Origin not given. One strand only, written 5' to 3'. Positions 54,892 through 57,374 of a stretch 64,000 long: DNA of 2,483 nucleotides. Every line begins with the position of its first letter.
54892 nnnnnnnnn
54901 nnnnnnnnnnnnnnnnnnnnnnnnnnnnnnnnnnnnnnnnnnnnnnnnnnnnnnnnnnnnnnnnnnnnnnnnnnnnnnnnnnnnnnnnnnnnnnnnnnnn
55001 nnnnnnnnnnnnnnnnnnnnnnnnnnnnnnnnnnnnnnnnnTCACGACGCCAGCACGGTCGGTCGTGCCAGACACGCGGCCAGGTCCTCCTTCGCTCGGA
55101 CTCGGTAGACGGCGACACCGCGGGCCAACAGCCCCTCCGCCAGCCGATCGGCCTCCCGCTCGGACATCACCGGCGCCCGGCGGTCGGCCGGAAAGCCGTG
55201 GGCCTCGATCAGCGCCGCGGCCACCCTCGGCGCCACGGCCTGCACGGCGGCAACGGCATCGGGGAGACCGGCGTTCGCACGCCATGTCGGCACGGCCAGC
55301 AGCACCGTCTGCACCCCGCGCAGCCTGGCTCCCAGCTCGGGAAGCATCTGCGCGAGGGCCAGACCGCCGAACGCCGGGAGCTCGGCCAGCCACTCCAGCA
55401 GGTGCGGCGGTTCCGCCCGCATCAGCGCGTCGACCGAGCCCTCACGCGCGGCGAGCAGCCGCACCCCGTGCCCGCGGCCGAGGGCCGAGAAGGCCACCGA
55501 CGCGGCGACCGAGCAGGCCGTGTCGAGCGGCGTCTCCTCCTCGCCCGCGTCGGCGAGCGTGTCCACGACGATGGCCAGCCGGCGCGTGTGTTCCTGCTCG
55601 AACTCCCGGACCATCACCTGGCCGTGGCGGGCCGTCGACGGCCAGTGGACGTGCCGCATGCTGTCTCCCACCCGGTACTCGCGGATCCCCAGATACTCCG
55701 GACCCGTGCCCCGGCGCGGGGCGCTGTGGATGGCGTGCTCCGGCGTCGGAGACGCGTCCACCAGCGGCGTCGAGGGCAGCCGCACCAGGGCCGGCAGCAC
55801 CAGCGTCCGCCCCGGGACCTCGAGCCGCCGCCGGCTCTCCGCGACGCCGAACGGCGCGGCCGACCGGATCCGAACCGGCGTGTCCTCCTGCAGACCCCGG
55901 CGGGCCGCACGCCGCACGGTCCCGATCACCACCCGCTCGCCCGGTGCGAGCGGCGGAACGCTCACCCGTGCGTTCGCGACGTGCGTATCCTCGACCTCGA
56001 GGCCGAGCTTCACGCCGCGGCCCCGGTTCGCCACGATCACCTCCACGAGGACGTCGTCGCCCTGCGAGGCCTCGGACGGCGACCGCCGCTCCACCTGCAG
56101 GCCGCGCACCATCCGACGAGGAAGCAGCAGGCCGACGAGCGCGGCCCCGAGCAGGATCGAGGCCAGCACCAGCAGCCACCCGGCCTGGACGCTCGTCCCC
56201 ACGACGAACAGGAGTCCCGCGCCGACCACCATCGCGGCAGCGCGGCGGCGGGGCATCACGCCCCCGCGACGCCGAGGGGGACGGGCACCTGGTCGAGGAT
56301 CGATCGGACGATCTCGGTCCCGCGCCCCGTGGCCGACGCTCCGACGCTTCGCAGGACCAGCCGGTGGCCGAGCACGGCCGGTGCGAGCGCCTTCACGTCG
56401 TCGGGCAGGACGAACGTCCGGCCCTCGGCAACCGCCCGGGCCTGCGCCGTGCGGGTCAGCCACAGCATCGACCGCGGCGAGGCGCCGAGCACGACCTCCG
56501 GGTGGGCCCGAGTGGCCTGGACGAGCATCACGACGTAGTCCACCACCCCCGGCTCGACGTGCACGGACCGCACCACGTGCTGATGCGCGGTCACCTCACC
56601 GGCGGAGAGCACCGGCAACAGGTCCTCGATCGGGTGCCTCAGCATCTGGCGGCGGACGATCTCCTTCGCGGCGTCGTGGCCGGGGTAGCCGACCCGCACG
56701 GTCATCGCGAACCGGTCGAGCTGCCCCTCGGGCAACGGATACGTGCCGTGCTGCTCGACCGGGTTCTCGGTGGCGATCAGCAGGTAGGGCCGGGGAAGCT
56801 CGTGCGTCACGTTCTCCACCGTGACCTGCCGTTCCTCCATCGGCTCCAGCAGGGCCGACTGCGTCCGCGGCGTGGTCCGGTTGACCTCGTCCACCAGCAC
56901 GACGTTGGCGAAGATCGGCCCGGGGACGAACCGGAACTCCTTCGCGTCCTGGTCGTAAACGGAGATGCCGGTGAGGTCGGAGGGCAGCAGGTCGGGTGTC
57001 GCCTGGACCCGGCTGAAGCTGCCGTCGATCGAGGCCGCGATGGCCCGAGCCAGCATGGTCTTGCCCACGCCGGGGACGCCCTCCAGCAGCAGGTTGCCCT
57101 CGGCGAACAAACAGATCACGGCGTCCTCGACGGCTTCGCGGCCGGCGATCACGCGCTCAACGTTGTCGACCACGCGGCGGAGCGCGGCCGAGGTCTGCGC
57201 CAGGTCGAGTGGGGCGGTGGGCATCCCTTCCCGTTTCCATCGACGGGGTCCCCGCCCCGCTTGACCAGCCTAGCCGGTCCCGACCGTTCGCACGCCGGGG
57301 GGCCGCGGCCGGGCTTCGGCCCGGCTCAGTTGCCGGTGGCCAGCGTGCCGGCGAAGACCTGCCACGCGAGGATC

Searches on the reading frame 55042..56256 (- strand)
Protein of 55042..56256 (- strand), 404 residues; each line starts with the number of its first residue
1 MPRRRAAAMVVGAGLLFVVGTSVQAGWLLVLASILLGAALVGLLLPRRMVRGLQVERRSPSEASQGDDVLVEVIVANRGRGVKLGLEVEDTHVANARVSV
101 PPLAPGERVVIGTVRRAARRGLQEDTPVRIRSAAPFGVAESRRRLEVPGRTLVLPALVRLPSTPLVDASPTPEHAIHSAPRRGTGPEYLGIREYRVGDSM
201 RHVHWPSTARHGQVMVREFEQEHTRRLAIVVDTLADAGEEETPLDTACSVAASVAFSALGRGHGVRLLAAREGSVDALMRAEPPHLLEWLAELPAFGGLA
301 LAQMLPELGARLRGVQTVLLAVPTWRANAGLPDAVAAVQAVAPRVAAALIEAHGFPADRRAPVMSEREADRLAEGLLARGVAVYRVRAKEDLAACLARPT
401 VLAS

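Call 7: search_protein_families(library=pfam, proteins=[window:55042-56256:-])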
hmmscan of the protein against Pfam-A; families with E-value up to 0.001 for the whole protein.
window:55042-56256:- (404 aa): 1 family
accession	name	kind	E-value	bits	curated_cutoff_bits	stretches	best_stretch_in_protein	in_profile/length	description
PF01882.25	DUF58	-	8e-14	51.8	23.4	1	191-272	2-86/216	Protein of unknown function DUF58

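Call 8: search_protein_families(library=ncbifam, proteins=[window:55042-56256:-])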
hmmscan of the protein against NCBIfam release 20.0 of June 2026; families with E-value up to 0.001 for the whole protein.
window:55042-56256:- (404 aa): 0 families

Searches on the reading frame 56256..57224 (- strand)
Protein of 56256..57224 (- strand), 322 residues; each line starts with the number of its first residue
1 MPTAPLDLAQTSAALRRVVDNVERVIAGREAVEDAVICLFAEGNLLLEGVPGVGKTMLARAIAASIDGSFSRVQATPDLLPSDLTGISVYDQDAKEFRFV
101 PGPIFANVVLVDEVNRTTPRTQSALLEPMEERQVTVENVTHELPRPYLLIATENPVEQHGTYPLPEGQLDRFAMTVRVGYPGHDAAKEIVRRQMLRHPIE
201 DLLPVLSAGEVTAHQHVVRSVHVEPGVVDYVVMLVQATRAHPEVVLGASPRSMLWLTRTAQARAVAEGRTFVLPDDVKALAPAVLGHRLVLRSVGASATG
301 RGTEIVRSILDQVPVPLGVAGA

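Call 7: search_protein_families(library=pfam, proteins=[window:56256-57224:-])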
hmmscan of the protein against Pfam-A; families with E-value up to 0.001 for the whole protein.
window:56256-57224:- (322 aa): 12 families
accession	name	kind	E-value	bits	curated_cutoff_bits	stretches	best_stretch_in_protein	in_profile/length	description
PF07726.17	AAA_3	-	1.4e-59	200.1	27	1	45-174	2-131/131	ATPase family associated with various cellular activities (AAA)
PF17863.7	AAA_lid_2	-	5.3e-20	71.4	22.7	1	236-307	1-72/74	AAA lid domain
PF07728.20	AAA_5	-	3.9e-17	63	22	1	44-165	1-132/139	AAA domain (dynein-related subfamily)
PF01078.27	Mg_chelatase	-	1.6e-08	34.7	20.3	0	27-63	6-43/207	Magnesium chelatase, subunit ChlI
PF00004.35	AAA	-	2.2e-08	35.1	21.2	1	45-152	1-107/131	ATPase family associated with various cellular activities (AAA)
PF00493.29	MCM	-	2.1e-07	30.7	23.3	1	32-156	47-174/224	MCM P-loop domain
PF20030.5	bpMoxR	-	8.9e-07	28.6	27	1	14-189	2-177/205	MoxR domain in the MoxR-vWA-beta-propeller ternary systems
PF05496.18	RuvB_N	-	0.00013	22.2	27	1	44-135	35-114/159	Holliday junction DNA helicase RuvB P-loop domain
PF07724.20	AAA_2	-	0.00046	20.7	27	0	42-138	3-108/166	AAA domain (Cdc48 subfamily)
PF13191.12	AAA_16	-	0.00077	20.4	32.6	0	42-69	24-51/167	AAA ATPase domain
PF20720.3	nSTAND3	-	0.00082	19.5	27.2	0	30-65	5-40/155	Novel STAND NTPase 3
PF00158.32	Sigma54_activat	-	0.00099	19.3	20.2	0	40-65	20-45/168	Sigma-54 interaction domain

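Call 8: search_protein_families(library=ncbifam, proteins=[window:56256-57224:-])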
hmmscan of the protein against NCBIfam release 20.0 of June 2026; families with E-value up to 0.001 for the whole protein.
window:56256-57224:- (322 aa): 18 families
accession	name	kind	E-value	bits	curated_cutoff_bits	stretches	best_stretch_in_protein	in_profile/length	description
TIGR02031.1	BchD-ChlD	equivalog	3.5e-15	55.7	499.55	1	45-289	19-271/608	magnesium chelatase ATPase subunit D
NF047784.1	MadB_ATPase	equivalog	6.5e-10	38.7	475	1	107-193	140-221/298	MadB family AAA-type ATPase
TIGR02442.1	Cob-chelat-sub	hypoth_equivalog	5.9e-09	34.9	779.45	1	107-290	129-311/641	putative cobaltochelatase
NF001679.0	PRK00440.1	equivalog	3.4e-08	32.9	303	1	44-131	41-129/322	replication factor C small subunit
NF009883.0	PRK13341.1-4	equivalog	1.1e-07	30.2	668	1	43-144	56-151/729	AAA family ATPase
TIGR02640.1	gas_vesic_GvpN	equivalog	3.1e-06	26.9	266.8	0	110-193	110-197/262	gas vesicle protein GvpN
NF009882.0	PRK13341.1-3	equivalog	3.7e-06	25.3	1197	1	41-144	53-150/734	AAA family ATPase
NF003069.1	PRK03992.1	subfamily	1.1e-05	24.8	500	1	42-75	165-198/379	proteasome-activating nucleotidase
TIGR00635.1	ruvB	equivalog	1.4e-05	24.3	299.05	1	44-136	32-112/305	Holliday junction branch migration DNA helicase RuvB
NF047747.1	PrtsmActNtasePan2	equivalog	7.9e-05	22.1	700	1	14-73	159-216/397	proteasome-activating nucleotidase Pan2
NF000868.0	PRK00080.1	equivalog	9.9e-05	21.4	282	1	44-136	53-133/330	Holliday junction branch migration DNA helicase RuvB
NF041006.2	cell_div_CdvC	equivalog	9.9e-05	21.4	650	1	45-76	137-168/370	cell division protein CdvC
NF047748.1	PrtsmActNtasePan1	equivalog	0.00018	20.6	750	1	12-74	154-214/405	proteasome-activating nucleotidase Pan1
TIGR01242.2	TIGR01242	subfamily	0.0002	20.5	500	1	45-75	151-181/362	proteasome-activating nucleotidase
TIGR02030.1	BchI-ChlI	equivalog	0.00037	19.8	466.95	1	109-290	135-315/337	magnesium chelatase ATPase subunit I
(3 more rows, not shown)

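Call 51: find_homologous_proteins(query=window:56256-57224:-, max_evalue=1e-100)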
Query window:56256-57224:- (322 aa): 820 proteins with E <= 1e-100 among 8000 candidates; the best 120 are listed.
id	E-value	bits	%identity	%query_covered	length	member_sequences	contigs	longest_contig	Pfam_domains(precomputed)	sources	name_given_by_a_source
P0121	1.5e-193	660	96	100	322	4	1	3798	PF20030.6,PF07726.18,PF00493.30,PF00004.36,PF17863.8,PF07728.21,PF01078.28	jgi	jgi:MoxR-like ATPase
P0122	1.1e-171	588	86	98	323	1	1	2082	PF20030.6,PF07726.18,PF00493.30,PF00004.36,PF17863.8,PF07728.21,PF01078.28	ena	-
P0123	5.0e-168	576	84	99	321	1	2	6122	PF20030.6,PF07726.18,PF00493.30,PF00004.36,PF17863.8,PF07728.21,PF01078.28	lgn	-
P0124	1.4e-167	575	84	98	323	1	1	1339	PF20030.6,PF07726.18,PF00493.30,PF00004.36,PF17863.8,PF05496.19,PF07728.21,PF01078.28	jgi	jgi:MoxR-like ATPase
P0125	2.1e-167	574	84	97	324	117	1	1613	PF20030.6,PF07726.18,PF00493.30,PF00004.36,PF17863.8,PF07728.21,PF01078.28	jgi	jgi:MoxR-like ATPase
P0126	4.5e-167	573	83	100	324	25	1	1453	PF20030.6,PF07726.18,PF00493.30,PF00004.36,PF17863.8,PF05496.19,PF07728.21,PF01078.28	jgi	-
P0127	1.8e-166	571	85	100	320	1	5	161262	PF20030.6,PF07726.18,PF00493.30,PF00004.36,PF17863.8,PF07728.21,PF01078.28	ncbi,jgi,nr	ncbi:MAG TPA: MoxR family ATPase [Actinomycetota bacterium]|nr:MoxR family ATPase [Actinomycetota ba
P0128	3.3e-166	570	84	98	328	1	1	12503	PF20030.6,PF07726.18,PF00493.30,PF00004.36,PF17863.8,PF07728.21,PF01078.28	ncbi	ncbi:MAG: MoxR family ATPase [Actinomycetota bacterium]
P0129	7.7e-164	562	82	98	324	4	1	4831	PF20030.6,PF07726.18,PF00493.30,PF00004.36,PF17863.8,PF07728.21,PF01078.28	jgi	jgi:MoxR-like ATPase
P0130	1.0e-163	562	82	98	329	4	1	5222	PF20030.6,PF07726.18,PF00493.30,PF00004.36,PF17863.8,PF07728.21,PF01078.28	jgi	jgi:MoxR-like ATPase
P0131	1.0e-163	562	84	100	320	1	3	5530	PF20030.6,PF07726.18,PF00493.30,PF00004.36,PF17863.8,PF05496.19,PF07728.21,PF01078.28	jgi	jgi:MoxR-like ATPase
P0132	1.2e-163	562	82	97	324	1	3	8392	PF20030.6,PF07726.18,PF00493.30,PF00004.36,PF17863.8,PF07728.21,PF01078.28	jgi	jgi:MoxR-like ATPase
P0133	1.5e-163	561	82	98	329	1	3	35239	PF20030.6,PF07726.18,PF00493.30,PF00004.36,PF17863.8,PF07728.21,PF01078.28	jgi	jgi:MoxR-like ATPase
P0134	1.6e-163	561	82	97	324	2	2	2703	PF20030.6,PF07726.18,PF00493.30,PF00004.36,PF17863.8,PF07728.21,PF01078.28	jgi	jgi:MoxR-like ATPase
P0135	2.7e-163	560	81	97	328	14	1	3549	PF20030.6,PF07726.18,PF00493.30,PF00004.36,PF17863.8,PF07728.21,PF01078.28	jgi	jgi:MoxR-like ATPase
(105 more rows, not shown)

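Call 52: find_encoding_contigs(protein=P0121, flank=5000, max_places=4)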
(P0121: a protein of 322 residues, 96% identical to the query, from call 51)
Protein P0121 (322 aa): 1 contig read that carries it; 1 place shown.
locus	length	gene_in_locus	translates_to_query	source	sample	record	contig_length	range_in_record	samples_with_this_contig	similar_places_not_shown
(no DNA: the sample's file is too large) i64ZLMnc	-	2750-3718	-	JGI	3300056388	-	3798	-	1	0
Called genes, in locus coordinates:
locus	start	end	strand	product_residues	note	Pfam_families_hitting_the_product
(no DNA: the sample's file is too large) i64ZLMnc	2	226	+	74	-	?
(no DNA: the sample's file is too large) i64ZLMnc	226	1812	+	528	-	PF00890:FAD_binding_2 (faint), PF01266:DAO (weak), PF01494:FAD_binding_3 (faint), PF01593:Amino_oxidase, PF03486:HI0933_like (faint), PF07992:Pyr_redox_2 (faint), PF13450:NAD_binding_8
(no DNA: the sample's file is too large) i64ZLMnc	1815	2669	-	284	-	PF00583:Acetyltransf_1, PF13508:Acetyltransf_7 (weak), PF08445:FR47 (weak)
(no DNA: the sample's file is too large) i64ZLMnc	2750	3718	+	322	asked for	PF00493:MCM (weak), PF01078:Mg_chelatase (faint), PF20030:bpMoxR (weak), PF00004:AAA, PF07726:AAA_3, PF07728:AAA_5, PF17863:AAA_lid_2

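Call 53: find_encoding_contigs(protein=P0122, flank=5000, max_places=3)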
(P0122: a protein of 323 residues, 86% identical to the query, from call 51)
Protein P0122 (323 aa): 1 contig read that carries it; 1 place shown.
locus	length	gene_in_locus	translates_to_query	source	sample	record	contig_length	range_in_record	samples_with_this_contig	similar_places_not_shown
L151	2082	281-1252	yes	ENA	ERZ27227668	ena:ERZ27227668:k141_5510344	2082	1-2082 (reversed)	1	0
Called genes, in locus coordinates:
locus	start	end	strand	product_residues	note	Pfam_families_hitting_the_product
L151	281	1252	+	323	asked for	PF00493:MCM (weak), PF20030:bpMoxR (faint), PF01078:Mg_chelatase (faint), PF00004:AAA, PF07726:AAA_3, PF07728:AAA_5, PF17863:AAA_lid_2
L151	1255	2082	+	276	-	?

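Call 54: find_encoding_contigs(protein=P0127, flank=10000, max_places=5)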
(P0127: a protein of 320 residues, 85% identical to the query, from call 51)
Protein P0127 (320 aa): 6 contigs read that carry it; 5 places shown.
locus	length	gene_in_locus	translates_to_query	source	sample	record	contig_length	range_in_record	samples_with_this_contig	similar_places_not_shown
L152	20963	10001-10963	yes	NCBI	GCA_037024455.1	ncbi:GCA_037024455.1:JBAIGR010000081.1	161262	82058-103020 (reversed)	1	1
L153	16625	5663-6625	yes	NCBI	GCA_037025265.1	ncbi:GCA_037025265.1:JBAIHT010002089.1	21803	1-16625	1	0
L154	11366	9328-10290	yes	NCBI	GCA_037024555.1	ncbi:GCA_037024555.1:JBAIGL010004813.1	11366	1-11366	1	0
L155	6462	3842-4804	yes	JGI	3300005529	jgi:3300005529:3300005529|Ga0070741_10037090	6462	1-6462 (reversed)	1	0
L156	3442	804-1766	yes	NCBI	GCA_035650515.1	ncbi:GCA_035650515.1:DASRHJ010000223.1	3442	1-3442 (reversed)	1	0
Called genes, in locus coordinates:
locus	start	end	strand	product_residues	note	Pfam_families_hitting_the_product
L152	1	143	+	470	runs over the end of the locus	-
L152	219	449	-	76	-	-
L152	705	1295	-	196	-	PF05724:TPMT, PF13489:Methyltransf_23, PF02353:CMAS, PF03848:TehB, PF13847:Methyltransf_31, PF08241:Methyltransf_11, PF08242:Methyltransf_12, PF13649:Methyltransf_25, +3 more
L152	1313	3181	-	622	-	PF01663:Phosphodiest, PF01676:Metalloenzyme (weak)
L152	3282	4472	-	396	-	PF01571:GCV_T, PF08669:GCV_T_C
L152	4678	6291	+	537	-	PF00070:Pyr_redox (faint), PF00890:FAD_binding_2 (weak), PF01266:DAO, PF01593:Amino_oxidase, PF01946:Thi4 (weak), PF03486:HI0933_like (faint), PF12831:FAD_oxidored, PF13450:NAD_binding_8, +1 more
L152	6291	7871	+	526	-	PF00890:FAD_binding_2 (faint), PF01266:DAO (faint), PF01593:Amino_oxidase, PF03486:HI0933_like (faint), PF13450:NAD_binding_8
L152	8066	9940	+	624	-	PF09286:Pro-kuma_activ, PF00082:Peptidase_S8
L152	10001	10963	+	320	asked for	PF00493:MCM (weak), PF20030:bpMoxR (weak), PF01078:Mg_chelatase (faint), PF00004:AAA, PF07726:AAA_3, PF07728:AAA_5, PF17863:AAA_lid_2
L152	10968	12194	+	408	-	PF01882:DUF58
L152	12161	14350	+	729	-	PF11992:TgpA_N, PF01841:Transglut_core, PF13559:DUF4129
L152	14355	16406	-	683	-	PF00580:UvrD-helicase, PF13245:AAA_19, PF13604:AAA_30 (faint), PF01443:Viral_helicase1 (faint), PF13361:UvrD_C, PF13538:UvrD_C_2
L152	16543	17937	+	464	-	PF00282:Pyridoxal_deC, PF00266:Aminotran_5 (weak)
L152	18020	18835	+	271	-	PF01149:Fapy_DNA_glyco, PF06831:H2TH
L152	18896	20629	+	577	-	PF00756:Esterase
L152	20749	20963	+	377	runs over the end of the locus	PF00127:Copper-bind (faint)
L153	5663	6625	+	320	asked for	PF00493:MCM (weak), PF20030:bpMoxR (weak), PF01078:Mg_chelatase (faint), PF00004:AAA, PF07726:AAA_3, PF07728:AAA_5, PF17863:AAA_lid_2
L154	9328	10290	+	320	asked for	PF00493:MCM (weak), PF20030:bpMoxR (weak), PF01078:Mg_chelatase (faint), PF00004:AAA, PF07726:AAA_3, PF07728:AAA_5, PF17863:AAA_lid_2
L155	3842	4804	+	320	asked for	PF00493:MCM (weak), PF20030:bpMoxR (weak), PF01078:Mg_chelatase (faint), PF00004:AAA, PF07726:AAA_3, PF07728:AAA_5, PF17863:AAA_lid_2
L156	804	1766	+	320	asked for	PF00493:MCM (weak), PF20030:bpMoxR (weak), PF01078:Mg_chelatase (faint), PF00004:AAA, PF07726:AAA_3, PF07728:AAA_5, PF17863:AAA_lid_2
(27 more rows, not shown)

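Call 61: search_solved_structures(query=window:56256-57224:-, max_evalue=1e-10)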
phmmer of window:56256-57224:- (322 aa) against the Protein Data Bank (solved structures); distinct sequences matched with E-value up to 1e-10: 1.
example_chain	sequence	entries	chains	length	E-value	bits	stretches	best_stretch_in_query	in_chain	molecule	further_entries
2r44_A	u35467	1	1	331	3e-64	220.4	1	15-314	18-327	Uncharacterized protein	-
